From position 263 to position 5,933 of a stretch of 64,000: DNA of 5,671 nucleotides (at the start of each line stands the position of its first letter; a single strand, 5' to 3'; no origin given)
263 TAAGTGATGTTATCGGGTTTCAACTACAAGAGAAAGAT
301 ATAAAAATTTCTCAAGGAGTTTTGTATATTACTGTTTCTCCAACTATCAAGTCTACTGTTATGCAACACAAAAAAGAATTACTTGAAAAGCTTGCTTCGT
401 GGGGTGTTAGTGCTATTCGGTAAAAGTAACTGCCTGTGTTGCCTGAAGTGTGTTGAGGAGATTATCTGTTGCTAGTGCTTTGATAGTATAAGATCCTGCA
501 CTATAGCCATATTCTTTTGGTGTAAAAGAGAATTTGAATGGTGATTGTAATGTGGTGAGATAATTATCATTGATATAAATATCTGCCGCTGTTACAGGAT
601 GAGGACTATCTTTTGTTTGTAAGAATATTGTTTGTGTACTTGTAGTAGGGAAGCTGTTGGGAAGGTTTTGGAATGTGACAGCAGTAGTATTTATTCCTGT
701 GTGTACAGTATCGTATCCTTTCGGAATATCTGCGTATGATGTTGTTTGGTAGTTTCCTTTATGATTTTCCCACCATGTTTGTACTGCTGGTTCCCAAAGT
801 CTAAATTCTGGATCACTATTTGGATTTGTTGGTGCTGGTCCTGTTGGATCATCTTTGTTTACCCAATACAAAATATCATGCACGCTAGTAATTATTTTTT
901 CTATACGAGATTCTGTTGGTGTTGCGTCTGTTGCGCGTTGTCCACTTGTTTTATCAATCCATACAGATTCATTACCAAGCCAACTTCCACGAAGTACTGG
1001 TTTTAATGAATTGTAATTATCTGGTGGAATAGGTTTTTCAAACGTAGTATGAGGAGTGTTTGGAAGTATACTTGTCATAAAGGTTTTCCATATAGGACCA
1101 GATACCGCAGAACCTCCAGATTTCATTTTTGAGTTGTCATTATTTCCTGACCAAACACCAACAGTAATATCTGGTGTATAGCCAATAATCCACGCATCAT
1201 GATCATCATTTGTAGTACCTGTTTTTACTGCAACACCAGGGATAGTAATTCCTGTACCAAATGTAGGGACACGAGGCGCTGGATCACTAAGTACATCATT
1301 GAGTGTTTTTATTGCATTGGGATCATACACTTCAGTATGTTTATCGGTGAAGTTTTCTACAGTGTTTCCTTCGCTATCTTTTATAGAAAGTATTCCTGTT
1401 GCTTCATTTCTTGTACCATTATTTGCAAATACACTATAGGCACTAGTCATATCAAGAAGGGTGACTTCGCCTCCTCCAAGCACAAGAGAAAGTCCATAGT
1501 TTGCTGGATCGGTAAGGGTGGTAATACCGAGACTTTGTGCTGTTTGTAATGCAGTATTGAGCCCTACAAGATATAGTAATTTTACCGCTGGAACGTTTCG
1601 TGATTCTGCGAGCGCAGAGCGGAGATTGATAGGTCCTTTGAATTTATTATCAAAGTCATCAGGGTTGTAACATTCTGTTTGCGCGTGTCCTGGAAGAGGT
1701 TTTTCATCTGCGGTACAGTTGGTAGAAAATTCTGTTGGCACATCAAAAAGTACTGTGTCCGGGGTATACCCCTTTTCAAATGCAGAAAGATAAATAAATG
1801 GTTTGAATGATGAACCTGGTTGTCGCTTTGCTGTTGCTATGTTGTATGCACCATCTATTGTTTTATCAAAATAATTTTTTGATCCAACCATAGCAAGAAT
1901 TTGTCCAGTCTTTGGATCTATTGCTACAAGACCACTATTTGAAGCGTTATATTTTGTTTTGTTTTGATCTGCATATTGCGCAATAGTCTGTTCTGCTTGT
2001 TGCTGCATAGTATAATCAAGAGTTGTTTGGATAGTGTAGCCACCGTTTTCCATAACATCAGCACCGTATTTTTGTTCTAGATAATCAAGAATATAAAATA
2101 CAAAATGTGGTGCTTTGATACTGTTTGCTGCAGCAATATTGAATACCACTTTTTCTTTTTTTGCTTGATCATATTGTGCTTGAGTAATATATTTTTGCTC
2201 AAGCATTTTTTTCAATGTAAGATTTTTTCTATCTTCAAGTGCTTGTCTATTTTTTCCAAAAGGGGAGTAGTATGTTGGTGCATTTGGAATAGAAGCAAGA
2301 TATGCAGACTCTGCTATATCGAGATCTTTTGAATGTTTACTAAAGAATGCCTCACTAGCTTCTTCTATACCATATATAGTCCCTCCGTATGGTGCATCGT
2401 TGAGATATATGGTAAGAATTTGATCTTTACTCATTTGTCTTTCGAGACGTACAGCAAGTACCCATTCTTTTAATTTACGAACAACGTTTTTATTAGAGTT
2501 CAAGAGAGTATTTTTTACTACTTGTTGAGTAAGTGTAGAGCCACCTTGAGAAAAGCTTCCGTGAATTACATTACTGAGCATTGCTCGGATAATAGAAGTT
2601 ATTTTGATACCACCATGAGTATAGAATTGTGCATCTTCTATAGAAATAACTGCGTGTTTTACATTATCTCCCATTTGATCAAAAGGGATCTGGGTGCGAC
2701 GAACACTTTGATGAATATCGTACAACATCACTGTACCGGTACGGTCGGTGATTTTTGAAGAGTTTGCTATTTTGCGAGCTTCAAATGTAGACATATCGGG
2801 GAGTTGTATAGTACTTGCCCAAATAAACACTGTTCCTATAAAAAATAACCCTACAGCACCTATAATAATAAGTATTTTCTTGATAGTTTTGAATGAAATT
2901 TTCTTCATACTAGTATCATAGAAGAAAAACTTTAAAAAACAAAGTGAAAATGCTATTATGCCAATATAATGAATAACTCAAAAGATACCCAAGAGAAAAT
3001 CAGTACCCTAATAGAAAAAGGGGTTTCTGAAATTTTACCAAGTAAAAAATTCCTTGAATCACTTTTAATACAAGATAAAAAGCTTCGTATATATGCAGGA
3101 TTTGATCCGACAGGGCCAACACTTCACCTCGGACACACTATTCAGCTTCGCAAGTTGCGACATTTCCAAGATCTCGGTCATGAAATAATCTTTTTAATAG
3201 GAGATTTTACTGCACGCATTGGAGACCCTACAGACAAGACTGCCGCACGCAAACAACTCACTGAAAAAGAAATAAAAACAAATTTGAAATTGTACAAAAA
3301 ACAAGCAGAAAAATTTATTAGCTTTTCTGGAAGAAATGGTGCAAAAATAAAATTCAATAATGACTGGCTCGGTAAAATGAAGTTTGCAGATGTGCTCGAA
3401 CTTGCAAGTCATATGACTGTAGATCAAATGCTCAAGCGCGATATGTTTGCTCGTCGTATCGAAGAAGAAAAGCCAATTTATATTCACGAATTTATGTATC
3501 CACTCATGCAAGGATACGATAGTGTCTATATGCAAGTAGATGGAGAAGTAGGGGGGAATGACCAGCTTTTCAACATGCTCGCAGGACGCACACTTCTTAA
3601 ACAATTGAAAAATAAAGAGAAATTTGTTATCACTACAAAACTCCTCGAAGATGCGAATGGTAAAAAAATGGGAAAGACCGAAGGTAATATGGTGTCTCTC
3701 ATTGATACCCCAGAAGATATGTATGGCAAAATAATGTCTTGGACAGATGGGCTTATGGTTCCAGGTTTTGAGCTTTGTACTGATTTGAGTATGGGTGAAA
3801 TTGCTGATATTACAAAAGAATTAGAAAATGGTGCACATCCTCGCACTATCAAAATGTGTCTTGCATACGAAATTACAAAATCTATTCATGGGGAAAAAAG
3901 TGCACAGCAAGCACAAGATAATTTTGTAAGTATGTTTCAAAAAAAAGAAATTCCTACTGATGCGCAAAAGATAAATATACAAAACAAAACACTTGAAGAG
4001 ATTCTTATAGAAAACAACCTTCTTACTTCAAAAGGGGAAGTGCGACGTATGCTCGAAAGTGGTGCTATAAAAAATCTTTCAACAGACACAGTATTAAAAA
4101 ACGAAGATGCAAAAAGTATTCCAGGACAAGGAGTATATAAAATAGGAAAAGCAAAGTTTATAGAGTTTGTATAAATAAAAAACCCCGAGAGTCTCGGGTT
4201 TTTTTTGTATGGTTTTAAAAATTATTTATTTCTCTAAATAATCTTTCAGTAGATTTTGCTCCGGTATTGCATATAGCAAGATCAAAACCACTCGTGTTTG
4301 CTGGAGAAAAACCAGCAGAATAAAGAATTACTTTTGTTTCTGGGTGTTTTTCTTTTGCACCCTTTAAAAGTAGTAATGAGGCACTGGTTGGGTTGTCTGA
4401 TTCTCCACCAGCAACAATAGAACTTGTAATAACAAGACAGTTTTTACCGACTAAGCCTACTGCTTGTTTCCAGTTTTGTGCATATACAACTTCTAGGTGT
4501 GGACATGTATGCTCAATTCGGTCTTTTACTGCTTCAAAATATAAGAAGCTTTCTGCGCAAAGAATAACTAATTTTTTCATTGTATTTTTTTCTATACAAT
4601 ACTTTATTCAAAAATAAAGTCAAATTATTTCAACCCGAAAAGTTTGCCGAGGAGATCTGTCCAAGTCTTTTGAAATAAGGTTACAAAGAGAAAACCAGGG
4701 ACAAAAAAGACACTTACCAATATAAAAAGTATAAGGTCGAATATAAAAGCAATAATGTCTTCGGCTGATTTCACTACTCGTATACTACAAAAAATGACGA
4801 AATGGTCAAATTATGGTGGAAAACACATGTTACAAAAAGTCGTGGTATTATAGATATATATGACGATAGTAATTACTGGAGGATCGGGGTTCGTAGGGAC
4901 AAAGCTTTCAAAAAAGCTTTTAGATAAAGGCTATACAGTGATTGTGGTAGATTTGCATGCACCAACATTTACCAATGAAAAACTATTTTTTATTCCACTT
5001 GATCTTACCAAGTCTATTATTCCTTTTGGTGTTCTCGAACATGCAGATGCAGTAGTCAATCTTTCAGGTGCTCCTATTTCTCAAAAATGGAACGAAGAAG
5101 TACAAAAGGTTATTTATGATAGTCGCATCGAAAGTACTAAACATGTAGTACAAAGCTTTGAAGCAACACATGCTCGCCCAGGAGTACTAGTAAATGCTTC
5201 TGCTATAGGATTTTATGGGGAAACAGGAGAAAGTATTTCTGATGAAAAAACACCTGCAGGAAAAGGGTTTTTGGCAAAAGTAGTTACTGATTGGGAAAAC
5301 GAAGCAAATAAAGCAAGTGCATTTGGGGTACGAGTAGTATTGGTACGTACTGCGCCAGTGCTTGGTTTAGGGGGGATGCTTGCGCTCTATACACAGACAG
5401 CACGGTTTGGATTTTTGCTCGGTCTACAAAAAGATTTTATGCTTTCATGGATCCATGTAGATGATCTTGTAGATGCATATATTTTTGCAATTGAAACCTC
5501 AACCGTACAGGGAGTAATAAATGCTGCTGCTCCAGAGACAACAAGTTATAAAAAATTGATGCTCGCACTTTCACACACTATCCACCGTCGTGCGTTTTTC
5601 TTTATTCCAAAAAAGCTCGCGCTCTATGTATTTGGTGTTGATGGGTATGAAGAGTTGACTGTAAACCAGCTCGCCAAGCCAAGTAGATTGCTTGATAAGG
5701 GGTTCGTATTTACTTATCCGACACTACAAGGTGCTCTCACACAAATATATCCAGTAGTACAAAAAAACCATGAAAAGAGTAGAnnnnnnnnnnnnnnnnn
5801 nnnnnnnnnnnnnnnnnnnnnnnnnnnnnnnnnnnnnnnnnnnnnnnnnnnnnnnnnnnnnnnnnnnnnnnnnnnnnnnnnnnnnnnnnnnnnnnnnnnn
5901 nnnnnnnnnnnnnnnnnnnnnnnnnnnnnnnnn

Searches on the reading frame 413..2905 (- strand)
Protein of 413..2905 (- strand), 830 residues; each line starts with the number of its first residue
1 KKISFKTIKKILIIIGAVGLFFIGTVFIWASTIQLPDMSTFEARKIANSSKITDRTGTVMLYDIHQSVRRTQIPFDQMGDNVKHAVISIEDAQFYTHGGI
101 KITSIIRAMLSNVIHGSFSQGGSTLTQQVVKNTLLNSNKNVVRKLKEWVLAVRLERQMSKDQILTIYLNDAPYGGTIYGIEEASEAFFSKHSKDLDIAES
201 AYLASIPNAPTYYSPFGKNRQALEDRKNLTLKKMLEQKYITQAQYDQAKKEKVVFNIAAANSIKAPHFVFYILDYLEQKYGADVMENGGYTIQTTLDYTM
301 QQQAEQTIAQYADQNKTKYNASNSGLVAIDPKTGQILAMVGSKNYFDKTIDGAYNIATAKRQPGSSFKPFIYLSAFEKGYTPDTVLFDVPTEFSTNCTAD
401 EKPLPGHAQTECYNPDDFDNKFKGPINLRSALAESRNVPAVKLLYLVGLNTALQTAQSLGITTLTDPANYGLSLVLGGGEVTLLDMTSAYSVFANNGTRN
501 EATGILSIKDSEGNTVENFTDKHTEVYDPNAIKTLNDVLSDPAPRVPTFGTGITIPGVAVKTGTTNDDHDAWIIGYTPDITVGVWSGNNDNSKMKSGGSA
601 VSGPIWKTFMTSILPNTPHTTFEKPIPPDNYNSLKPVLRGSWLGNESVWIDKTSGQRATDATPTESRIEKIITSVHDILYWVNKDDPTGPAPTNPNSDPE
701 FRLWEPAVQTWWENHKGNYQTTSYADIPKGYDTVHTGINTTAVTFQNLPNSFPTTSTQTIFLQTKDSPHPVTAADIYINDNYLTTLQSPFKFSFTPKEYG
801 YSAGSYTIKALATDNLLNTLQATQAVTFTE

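Call 15: search_protein_families(library=pfam, proteins=[window:413-2905:-], max_evalue=0.001)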
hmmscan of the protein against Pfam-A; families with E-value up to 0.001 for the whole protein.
window:413-2905:- (830 aa): 2 families
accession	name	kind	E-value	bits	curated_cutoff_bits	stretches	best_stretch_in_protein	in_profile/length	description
PF00912.28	Transgly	-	9.8e-60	201.4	27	1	62-234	6-177/178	Transglycosylase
PF00905.27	Transpeptidase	-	4.2e-27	95.6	22.1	1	326-610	3-298/299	Penicillin binding protein transpeptidase domain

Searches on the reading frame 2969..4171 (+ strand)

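Call 15: search_protein_families(library=pfam, proteins=[window:2969-4171:+], max_evalue=0.001)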
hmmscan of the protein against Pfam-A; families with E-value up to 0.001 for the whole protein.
window:2969-4171:+ (401 aa): 1 family
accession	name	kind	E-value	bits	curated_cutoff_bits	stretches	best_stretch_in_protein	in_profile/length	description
PF00579.31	tRNA-synt_1b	-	2.1e-74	250.9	21.1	1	37-324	4-292/292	tRNA synthetases class I (W and Y)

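Call 46: search_protein_families(library=ncbifam, proteins=[window:2969-4171:+], max_evalue=0.01)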
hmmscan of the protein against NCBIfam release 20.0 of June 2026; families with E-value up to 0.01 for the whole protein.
window:2969-4171:+ (401 aa): 5 families
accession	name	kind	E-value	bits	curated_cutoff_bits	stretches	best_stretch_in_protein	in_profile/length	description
TIGR00234.1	tyrS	equivalog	4.1e-107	358.8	113.8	1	7-400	3-403/406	tyrosine--tRNA ligase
NF006330.0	PRK08560.1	equivalog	8.6e-27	94.1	220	1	10-256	5-246/342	tyrosine--tRNA ligase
TIGR00233.1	trpS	equivalog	1.9e-09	37.3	176.75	2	37-99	1-63/328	tryptophan--tRNA ligase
NF008925.0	PRK12285.1-2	equivalog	9.3e-05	21.5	451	1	33-100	57-123/365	tryptophan--tRNA ligase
NF008922.0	PRK12283.1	equivalog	0.0095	14.9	572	0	196-256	229-288/400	tryptophan--tRNA ligase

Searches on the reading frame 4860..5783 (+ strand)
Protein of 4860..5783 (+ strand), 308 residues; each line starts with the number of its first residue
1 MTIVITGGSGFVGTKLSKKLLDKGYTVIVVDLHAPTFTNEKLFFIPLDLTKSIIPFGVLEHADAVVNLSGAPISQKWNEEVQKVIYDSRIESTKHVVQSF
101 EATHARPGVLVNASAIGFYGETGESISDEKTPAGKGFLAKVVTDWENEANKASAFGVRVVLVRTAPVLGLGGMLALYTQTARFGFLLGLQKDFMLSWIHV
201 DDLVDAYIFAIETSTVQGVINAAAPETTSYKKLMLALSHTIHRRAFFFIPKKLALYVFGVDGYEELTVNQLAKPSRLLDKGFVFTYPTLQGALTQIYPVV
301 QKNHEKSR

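Call 15: search_protein_families(library=pfam, proteins=[window:4860-5783:+], max_evalue=0.001)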
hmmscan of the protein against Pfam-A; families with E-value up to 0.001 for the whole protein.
window:4860-5783:+ (308 aa): 4 families
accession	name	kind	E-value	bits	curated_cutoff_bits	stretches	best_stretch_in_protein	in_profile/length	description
PF01370.27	Epimerase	-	1.1e-22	81.1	20.9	1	3-221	1-238/240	NAD dependent epimerase/dehydratase family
PF08338.16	DUF1731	-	2.6e-09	37.1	27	1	257-296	9-47/47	Domain of unknown function (DUF1731)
PF16363.11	GDP_Man_Dehyd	-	5.8e-07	29.7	27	1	5-132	2-146/332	GDP-mannose 4,6 dehydratase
PF01073.25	3Beta_HSD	-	5.7e-05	22.7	22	1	4-133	1-138/280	3-beta hydroxysteroid dehydrogenase/isomerase family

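Call 46: search_protein_families(library=ncbifam, proteins=[window:4860-5783:+], max_evalue=0.01)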
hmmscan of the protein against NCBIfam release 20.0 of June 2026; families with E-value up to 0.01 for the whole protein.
window:4860-5783:+ (308 aa): 25 families
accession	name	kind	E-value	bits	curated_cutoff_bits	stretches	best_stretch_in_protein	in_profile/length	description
TIGR01777.1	yfcH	hypoth_equivalog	7.8e-73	245.6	207.35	1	3-293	1-292/292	TIGR01777 family oxidoreductase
NF050030.1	thlkprotThyD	equivalog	1.7e-59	201.5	400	1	1-296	1-304/305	thylakoid membrane protein ThyD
TIGR02197.1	heptose_epim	equivalog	3.2e-09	36.4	274.6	2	3-130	1-129/316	ADP-glyceromanno-heptose 6-epimerase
NF004817.0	PRK06171.1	subfamily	4e-07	29.8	304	1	2-52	11-61/265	sorbitol-6-phosphate dehydrogenase subunit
NF004520.0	PRK05865.1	equivalog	1.1e-06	26.9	1509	1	1-241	1-202/854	sugar epimerase family protein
TIGR01179.1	galE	equivalog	1.3e-06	27.5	262.3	1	3-129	2-135/332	UDP-glucose 4-epimerase GalE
TIGR03466.1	HpnA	hypoth_equivalog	3.6e-06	26.1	367.65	1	2-182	2-183/327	hopanoid-associated sugar epimerase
NF043036.1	ErythonDh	equivalog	1.2e-05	24.7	325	1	1-131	1-142/321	D-erythronate dehydrogenase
NF009092.0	PRK12428.1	subfamily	3.8e-05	23.5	242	1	2-96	7-102/261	coniferyl-alcohol dehydrogenase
NF005118.0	PRK06550.1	equivalog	4.8e-05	23.3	270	1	2-116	7-128/236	3-oxoacyl-ACP reductase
NF007956.0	PRK10675.1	subfamily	9e-05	21.7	394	1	1-32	1-32/338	UDP-glucose 4-epimerase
NF006619.0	PRK09186.1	equivalog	0.00011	21.9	255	1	2-39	6-43/256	oxidoreductase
NF042422.1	oxyalk_red_OleD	equivalog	0.00019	20.9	580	1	1-66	1-67/329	2-alkyl-3-oxoalkanoate reductase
NF005893.0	PRK07856.1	equivalog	0.00062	19.1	255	1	2-51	11-60/255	SDR family oxidoreductase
NF008360.0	PRK11150.1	equivalog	0.00071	18.9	452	0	3-31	2-31/310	ADP-glyceromanno-heptose 6-epimerase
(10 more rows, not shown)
